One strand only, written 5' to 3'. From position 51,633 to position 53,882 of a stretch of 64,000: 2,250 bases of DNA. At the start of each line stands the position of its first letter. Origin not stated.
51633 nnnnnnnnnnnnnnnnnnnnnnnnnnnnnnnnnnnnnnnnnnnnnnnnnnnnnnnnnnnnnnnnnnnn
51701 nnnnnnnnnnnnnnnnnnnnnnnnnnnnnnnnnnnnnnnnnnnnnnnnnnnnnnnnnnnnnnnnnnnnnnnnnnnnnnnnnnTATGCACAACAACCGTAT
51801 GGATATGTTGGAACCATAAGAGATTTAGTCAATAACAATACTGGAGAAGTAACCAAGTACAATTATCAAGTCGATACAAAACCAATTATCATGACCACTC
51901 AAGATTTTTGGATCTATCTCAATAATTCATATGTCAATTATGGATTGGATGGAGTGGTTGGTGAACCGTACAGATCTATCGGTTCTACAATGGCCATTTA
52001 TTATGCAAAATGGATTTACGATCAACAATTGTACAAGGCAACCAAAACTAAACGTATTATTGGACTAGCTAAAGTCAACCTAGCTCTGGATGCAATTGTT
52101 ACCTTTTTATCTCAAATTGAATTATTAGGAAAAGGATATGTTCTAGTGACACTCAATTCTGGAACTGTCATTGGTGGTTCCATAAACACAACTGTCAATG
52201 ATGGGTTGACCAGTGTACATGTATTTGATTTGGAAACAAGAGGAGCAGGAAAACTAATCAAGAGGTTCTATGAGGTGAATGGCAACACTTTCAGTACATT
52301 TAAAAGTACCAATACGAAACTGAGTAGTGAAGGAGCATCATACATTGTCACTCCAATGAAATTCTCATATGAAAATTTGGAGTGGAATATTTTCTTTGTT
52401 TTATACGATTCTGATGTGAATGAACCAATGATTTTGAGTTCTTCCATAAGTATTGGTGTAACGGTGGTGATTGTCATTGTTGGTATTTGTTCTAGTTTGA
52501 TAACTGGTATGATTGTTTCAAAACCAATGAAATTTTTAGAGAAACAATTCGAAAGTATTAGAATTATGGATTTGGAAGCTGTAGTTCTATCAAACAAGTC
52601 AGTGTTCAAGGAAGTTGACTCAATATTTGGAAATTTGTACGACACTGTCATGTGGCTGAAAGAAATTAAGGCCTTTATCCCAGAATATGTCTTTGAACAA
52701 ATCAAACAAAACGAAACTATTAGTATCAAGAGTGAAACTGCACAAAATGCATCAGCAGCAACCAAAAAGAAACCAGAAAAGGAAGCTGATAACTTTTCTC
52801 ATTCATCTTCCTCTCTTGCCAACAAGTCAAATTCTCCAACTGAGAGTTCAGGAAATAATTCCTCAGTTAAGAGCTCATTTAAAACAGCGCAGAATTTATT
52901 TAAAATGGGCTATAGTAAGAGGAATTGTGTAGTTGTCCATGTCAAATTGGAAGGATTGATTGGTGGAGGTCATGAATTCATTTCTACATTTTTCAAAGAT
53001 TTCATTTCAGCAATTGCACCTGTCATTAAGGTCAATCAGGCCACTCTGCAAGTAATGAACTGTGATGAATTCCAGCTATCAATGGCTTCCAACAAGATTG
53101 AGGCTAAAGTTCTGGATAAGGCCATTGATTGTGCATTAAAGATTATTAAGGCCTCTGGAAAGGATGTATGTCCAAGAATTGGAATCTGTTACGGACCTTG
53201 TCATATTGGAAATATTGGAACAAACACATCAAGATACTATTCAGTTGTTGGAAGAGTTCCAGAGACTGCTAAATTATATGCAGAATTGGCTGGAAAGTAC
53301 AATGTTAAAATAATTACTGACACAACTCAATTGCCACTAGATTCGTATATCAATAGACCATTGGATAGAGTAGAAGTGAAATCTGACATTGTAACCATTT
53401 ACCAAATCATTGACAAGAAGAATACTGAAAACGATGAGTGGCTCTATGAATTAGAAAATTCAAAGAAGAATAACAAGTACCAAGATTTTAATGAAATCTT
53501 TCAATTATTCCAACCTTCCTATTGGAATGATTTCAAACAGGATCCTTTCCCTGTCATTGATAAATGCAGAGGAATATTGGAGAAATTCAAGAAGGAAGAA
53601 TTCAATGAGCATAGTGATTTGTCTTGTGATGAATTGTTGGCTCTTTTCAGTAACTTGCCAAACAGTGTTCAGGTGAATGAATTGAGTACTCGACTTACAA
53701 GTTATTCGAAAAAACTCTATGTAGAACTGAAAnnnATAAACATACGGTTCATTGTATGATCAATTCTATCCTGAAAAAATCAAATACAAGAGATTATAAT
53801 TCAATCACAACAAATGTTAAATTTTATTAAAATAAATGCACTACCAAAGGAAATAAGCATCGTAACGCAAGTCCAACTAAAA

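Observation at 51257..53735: Receptor-like TM-ectodomain-TM protein with a catalytically degenerate cyclase-homology domain (pseudo-cyclase)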

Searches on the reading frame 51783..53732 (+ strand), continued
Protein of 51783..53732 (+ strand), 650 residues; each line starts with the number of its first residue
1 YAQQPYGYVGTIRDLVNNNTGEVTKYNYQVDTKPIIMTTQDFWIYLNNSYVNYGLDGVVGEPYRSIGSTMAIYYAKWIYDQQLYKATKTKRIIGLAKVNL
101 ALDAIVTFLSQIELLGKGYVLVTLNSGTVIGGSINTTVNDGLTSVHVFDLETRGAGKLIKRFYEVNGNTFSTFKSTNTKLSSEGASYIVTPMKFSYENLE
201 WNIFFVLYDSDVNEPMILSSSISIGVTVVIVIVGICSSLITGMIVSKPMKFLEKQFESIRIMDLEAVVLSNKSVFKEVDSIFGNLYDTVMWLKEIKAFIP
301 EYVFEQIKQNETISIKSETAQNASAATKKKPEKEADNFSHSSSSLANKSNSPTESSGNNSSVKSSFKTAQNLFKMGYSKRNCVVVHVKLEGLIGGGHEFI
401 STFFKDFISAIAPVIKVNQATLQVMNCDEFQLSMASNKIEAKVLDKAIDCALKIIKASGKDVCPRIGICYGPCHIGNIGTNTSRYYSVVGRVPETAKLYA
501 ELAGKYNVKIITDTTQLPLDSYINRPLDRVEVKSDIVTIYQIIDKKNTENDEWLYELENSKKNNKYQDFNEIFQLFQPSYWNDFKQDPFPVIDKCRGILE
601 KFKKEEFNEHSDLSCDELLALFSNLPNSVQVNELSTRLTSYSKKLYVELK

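Call 58: list_cluster_members(proteins=[P0015, P0016, P0017, P0019, P0020, P0022, P0023, P0025, P0034, P0043])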
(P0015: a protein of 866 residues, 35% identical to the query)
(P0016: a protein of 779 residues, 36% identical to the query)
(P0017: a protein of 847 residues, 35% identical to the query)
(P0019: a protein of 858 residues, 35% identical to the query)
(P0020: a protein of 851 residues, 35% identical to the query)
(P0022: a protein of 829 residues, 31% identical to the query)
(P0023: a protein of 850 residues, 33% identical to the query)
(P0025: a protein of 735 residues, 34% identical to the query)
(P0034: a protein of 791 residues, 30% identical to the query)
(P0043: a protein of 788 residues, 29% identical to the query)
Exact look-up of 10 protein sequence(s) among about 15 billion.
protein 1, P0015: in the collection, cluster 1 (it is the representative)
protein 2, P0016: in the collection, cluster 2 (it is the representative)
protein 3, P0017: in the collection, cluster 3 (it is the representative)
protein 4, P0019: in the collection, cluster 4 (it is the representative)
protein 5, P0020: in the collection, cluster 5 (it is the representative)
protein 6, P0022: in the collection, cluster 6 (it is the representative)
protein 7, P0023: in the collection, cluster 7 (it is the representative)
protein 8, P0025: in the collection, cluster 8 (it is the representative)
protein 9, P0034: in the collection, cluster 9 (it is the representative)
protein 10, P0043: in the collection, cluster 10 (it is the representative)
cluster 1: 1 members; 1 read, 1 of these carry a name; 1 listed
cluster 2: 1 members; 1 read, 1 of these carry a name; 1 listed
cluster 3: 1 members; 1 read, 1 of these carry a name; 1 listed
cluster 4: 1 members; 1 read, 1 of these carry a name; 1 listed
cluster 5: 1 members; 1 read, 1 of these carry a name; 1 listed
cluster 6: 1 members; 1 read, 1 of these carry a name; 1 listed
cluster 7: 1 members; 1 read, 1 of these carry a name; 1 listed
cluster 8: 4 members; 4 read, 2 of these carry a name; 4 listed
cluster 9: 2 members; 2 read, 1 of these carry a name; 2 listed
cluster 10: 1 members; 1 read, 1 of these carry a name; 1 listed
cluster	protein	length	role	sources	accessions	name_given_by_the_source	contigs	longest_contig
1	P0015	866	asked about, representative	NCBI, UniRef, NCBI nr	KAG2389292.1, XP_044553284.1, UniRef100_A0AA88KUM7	hypothetical protein C9374_013852 [Naegleria lovaniensis] | Guanylate cyclase domain-containing protein n=1 Tax=Naegleria lovaniensis TaxID=51637 ... | uncharacterized protein C9374_013852 [Naegleria lovaniensis]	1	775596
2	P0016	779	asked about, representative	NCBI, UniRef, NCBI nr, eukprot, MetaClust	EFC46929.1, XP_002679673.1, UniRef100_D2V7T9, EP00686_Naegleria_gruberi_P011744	predicted protein [Naegleria gruberi] | Predicted protein n=1 Tax=Naegleria gruberi TaxID=5762 RepID=D2V7T9_NAEGR | uncharacterized protein NAEGRDRAFT_64921 [Naegleria gruberi]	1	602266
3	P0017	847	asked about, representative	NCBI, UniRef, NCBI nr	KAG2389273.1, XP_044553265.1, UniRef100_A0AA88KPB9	hypothetical protein C9374_013833 [Naegleria lovaniensis] | Guanylate cyclase domain-containing protein n=1 Tax=Naegleria lovaniensis TaxID=51637 ... | uncharacterized protein C9374_013833 [Naegleria lovaniensis]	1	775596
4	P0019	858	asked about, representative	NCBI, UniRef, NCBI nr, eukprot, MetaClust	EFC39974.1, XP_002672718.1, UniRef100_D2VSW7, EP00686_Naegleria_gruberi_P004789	predicted protein [Naegleria gruberi] | Predicted protein n=1 Tax=Naegleria gruberi TaxID=5762 RepID=D2VSW7_NAEGR | uncharacterized protein NAEGRDRAFT_72087 [Naegleria gruberi]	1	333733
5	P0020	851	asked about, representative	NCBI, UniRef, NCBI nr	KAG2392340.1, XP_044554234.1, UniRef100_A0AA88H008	hypothetical protein C9374_012592 [Naegleria lovaniensis] | Guanylate cyclase domain-containing protein n=1 Tax=Naegleria lovaniensis TaxID=51637 ... | uncharacterized protein C9374_012592 [Naegleria lovaniensis]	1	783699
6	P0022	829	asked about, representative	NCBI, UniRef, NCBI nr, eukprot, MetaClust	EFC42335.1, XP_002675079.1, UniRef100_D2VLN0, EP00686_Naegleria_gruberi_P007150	predicted protein [Naegleria gruberi] | Predicted protein n=1 Tax=Naegleria gruberi TaxID=5762 RepID=D2VLN0_NAEGR | uncharacterized protein NAEGRDRAFT_50581 [Naegleria gruberi]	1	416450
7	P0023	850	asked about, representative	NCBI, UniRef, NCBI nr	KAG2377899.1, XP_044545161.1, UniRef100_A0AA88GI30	hypothetical protein C9374_008984 [Naegleria lovaniensis] | Guanylate cyclase domain-containing protein n=1 Tax=Naegleria lovaniensis TaxID=51637 ... | uncharacterized protein C9374_008984 [Naegleria lovaniensis]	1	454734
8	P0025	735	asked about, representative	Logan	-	-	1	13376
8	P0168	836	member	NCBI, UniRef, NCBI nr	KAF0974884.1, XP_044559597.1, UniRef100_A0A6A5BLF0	hypothetical protein FDP41_006358 [Naegleria fowleri] | Guanylate cyclase domain-containing protein n=1 Tax=Naegleria fowleri TaxID=5763 ... | uncharacterized protein FDP41_006358 [Naegleria fowleri]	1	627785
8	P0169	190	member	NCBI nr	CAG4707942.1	unnamed protein product [Naegleria fowleri]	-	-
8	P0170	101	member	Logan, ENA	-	-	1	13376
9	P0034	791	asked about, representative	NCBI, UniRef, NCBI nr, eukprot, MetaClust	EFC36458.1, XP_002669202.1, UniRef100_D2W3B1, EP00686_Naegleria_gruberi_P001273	predicted protein [Naegleria gruberi] | Predicted protein n=1 Tax=Naegleria gruberi TaxID=5762 RepID=D2W3B1_NAEGR | uncharacterized protein NAEGRDRAFT_75884 [Naegleria gruberi]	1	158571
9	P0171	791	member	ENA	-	-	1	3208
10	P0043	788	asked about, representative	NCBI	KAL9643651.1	hypothetical protein ABK040_016103 [Willaertia magna]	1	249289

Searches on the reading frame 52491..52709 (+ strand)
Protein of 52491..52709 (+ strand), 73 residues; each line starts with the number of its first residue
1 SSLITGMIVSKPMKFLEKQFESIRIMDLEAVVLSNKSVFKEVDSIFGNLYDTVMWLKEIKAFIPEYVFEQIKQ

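Call 63: search_solved_structures(query=A6, max_evalue=10, show_alignments=3)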
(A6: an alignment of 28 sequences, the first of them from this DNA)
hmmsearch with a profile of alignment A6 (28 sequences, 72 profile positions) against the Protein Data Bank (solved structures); distinct sequences matched with E-value up to 10: 26.
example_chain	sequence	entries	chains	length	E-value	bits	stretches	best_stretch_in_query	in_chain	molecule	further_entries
2lfs_A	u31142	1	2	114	0.0001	25.6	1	5-57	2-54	HAMP domain-containing protein, Osmolarity sensor protein EnzV chimera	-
3zrv_A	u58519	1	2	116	0.00035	23.9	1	8-57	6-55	HAMP, OSMOLARITY SENSOR PROTEIN ENVZ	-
3zrx_A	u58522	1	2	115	0.00036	23.9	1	8-57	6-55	AF1503 PROTEIN, OSMOLARITY SENSOR PROTEIN ENVZ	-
2l7i_A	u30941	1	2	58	0.00058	23.2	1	8-56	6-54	Uncharacterized protein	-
2y0t_A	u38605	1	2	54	0.00059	23.2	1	8-56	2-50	AF1503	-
4cti_A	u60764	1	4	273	0.0032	20.8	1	8-57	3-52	OSMOLARITY SENSOR PROTEIN ENVZ, AF1503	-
2y20_A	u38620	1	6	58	0.0033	20.8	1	8-56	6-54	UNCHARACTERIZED PROTEIN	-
2lfr_A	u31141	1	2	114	0.0037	20.7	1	5-57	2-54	HAMP domain-containing protein, Osmolarity sensor protein EnzV chimera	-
3zrw_A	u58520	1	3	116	0.004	20.5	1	8-57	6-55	AF1503 PROTEIN, OSMOLARITY SENSOR PROTEIN ENVZ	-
3zrw_B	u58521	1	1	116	0.0064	19.9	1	8-57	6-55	AF1503 PROTEIN, OSMOLARITY SENSOR PROTEIN ENVZ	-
2y21_A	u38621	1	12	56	0.0065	19.9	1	8-56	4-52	HAMP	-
3zcc_A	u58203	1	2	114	0.013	18.9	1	8-57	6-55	HAMP, OSMOLARITY SENSOR PROTEIN ENVZ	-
2y0q_A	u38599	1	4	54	0.014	18.8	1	8-56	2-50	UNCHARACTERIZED PROTEIN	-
4gn0_A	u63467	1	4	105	0.02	18.3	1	5-56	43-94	Hamp domain of AF1503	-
2l7h_A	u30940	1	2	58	0.021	18.2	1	8-56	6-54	Uncharacterized protein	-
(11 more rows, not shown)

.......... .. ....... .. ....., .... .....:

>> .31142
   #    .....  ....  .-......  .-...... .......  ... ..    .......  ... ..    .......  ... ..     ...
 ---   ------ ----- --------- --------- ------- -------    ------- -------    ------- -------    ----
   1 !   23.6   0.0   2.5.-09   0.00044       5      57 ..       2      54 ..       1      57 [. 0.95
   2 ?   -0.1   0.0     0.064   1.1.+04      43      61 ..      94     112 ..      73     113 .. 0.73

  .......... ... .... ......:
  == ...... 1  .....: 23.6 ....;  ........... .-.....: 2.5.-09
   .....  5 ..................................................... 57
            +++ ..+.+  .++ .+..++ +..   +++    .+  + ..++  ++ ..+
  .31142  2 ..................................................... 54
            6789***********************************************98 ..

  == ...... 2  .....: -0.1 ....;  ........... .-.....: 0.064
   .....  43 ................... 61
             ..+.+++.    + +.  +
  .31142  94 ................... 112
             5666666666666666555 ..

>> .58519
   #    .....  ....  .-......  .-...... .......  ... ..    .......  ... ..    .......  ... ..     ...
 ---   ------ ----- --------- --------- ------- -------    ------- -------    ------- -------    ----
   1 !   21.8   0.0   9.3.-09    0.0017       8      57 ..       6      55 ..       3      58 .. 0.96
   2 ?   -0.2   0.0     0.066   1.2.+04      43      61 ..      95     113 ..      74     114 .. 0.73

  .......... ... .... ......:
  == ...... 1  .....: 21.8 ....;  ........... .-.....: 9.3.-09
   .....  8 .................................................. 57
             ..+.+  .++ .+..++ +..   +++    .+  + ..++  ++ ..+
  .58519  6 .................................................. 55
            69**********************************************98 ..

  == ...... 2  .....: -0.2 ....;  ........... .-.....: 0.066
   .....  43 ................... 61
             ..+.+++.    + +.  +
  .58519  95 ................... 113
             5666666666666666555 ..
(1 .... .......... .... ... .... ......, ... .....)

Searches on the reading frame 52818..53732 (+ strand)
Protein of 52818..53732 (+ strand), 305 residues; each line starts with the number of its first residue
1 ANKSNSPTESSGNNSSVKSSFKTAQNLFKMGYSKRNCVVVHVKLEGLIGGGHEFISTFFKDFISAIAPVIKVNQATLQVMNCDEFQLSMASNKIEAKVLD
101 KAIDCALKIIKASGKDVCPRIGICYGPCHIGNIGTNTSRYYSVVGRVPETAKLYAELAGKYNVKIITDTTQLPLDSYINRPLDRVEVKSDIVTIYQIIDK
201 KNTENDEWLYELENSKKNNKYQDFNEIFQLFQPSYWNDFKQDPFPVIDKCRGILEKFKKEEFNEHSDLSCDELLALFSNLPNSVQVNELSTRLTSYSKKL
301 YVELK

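Call 41: predict_structure(alignment_id=A3)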
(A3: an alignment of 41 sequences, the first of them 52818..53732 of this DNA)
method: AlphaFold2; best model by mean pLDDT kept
length: 305 residues; sequences in the alignment: 41
mean_pLDDT: 87.7   pTM: 0.84
mean pLDDT of the five models: 87.7, 87.0, 86.9, 86.9, 86.4
residues with pLDDT >= 90: 221; 70-90: 47; 50-70: 20; < 50: 17
segments of 3 or more residues with pLDDT < 50: 1-6, 13-16, 18-20, 23-25
pLDDT, mean of each block of 10 residues (from residue 1): 48 49 56 94 95 95 95 94 95 84 96 96 96 91 95 96 91 86 93 95 75 84 93 95 96 94 87 96 95 94 58
secondary structure, 60 per line:
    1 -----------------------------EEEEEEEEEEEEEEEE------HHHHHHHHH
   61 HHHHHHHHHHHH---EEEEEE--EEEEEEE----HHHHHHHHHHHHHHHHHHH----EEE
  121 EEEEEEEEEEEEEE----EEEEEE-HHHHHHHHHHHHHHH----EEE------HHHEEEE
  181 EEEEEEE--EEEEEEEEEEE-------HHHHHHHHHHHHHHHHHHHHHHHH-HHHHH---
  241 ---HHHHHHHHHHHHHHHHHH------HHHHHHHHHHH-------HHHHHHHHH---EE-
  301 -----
elements in order: E30-45 H52-72 E76-81 E84-90 H95-113 E118-134 E139-144 H146-160 E165-167 E177-187 E190-200 H208-231 H233-237 H244-261 H268-278 H286-294

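Call 43: fold_search(model_id=the predicted structure, library=pdb)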
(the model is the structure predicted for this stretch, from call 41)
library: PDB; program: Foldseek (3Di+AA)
matches with E <= 10: 1153; with E <= 0.001: 182
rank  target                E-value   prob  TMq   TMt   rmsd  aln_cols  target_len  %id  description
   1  3r5g_B                4.0e-11  1.00  0.48  0.72   3.2       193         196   21  Crystal structure of the adenylyl cyclase CyaB from P. aeruginosa (released 2012-01-11)
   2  3r5g_A                6.3e-11  1.00  0.48  0.72   3.3       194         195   19  Crystal structure of the adenylyl cyclase CyaB from P. aeruginosa (released 2012-01-11)
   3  2w01_B                6.7e-11  1.00  0.44  0.65   4.4       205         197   18  Crystal structure of the guanylyl cyclase Cya2 (released 2008-09-30)
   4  2w01_C                8.5e-11  1.00  0.46  0.67   4.2       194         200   21  Crystal structure of the guanylyl cyclase Cya2 (released 2008-09-30)
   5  5o5l_A                3.6e-10  1.00  0.48  0.63   3.4       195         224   15  X-ray structure of a bacterial adenylyl cyclase soluble domain, solved at cryogenic temperature (released 2017-11-01)
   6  2w01_A                3.6e-10  1.00  0.46  0.67   4.2       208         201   19  Crystal structure of the guanylyl cyclase Cya2 (released 2008-09-30)
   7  2w01_D                4.2e-10  1.00  0.44  0.65   4.2       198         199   19  Crystal structure of the guanylyl cyclase Cya2 (released 2008-09-30)
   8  5o5k_A                4.5e-10  1.00  0.47  0.63   3.7       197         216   15  X-ray structure of a bacterial adenylyl cyclase soluble domain (released 2017-11-01)
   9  5oyh_K                6.0e-10  1.00  0.47  0.75   3.4       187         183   16  crystal structure of the catalytic core of a rhodopsin-guanylyl cyclase with converted specificity in complex with ATP (released 2018-06-06)
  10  5oyh_A                7.1e-10  1.00  0.47  0.75   3.4       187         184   16  crystal structure of the catalytic core of a rhodopsin-guanylyl cyclase with converted specificity in complex with ATP (released 2018-06-06)
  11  5oyh_D                7.5e-10  1.00  0.48  0.76   3.3       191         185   17  crystal structure of the catalytic core of a rhodopsin-guanylyl cyclase with converted specificity in complex with ATP (released 2018-06-06)
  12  5oyh_E                8.0e-10  1.00  0.47  0.75   3.4       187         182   16  crystal structure of the catalytic core of a rhodopsin-guanylyl cyclase with converted specificity in complex with ATP (released 2018-06-06)
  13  5oyh_B                1.4e-09  1.00  0.47  0.75   3.2       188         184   17  crystal structure of the catalytic core of a rhodopsin-guanylyl cyclase with converted specificity in complex with ATP (released 2018-06-06)
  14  1wc0_A                1.7e-09  1.00  0.44  0.65   4.0       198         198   14  Soluble adenylyl cyclase CyaC from S. platensis in complex with alpha, beta-methylene-ATP (released 2004-12-20)
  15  5nby                  1.7e-09  1.00  0.46  0.42   8.8       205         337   12  Structure of a bacterial light-regulated adenylyl cylcase (released 2017-04-05)
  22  5oyh_O                3.4e-09  1.00  0.46  0.75   3.4       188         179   16  crystal structure of the catalytic core of a rhodopsin-guanylyl cyclase with converted specificity in complex with ATP (released 2018-06-06)
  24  5oyh_N                3.8e-09  1.00  0.46  0.75   3.4       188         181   16  crystal structure of the catalytic core of a rhodopsin-guanylyl cyclase with converted specificity in complex with ATP (released 2018-06-06)
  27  1wc0_B                4.2e-09  1.00  0.45  0.67   3.8       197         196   14  Soluble adenylyl cyclase CyaC from S. platensis in complex with alpha, beta-methylene-ATP (released 2004-12-20)
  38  5oyh_M                9.0e-09  1.00  0.46  0.75   3.4       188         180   16  crystal structure of the catalytic core of a rhodopsin-guanylyl cyclase with converted specificity in complex with ATP (released 2018-06-06)
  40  5oyh_P                1.0e-08  1.00  0.46  0.75   3.3       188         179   16  crystal structure of the catalytic core of a rhodopsin-guanylyl cyclase with converted specificity in complex with ATP (released 2018-06-06)
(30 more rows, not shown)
